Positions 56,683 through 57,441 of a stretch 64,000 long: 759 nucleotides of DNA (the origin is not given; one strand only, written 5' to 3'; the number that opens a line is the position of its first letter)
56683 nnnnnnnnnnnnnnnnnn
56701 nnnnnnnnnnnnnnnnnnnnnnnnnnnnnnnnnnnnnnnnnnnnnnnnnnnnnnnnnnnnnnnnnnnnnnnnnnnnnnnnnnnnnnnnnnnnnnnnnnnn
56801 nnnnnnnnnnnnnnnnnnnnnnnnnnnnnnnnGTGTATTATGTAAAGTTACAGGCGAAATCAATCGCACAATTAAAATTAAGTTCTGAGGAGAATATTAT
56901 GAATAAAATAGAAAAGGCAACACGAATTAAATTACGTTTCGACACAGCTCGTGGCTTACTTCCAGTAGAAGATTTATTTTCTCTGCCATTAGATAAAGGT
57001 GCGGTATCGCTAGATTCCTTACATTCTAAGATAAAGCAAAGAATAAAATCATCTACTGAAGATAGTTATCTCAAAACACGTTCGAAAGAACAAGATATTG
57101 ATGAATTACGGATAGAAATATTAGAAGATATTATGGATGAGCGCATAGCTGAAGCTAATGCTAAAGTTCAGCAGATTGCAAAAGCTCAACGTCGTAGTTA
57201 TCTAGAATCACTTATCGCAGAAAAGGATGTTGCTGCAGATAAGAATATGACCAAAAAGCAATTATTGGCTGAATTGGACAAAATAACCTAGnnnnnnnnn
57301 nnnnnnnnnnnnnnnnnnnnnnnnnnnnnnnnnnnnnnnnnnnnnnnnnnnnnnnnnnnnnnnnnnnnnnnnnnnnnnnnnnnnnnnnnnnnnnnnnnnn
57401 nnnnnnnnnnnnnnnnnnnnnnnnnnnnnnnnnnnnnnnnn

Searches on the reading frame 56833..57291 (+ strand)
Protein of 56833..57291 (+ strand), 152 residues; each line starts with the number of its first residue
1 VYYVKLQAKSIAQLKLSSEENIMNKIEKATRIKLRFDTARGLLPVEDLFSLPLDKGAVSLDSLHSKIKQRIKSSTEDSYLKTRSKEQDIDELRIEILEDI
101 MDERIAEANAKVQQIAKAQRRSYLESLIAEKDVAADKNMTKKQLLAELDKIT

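Call 42: search_protein_families(library=phrogs, proteins=[window:56833-57291:+], max_evalue=0.00001)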
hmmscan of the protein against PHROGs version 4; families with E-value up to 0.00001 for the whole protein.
window:56833-57291:+ (152 aa): 1 family
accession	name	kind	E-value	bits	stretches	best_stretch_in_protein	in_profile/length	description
phrog_2018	-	unknown function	1.5e-26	94.1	1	23-150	3-131/132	-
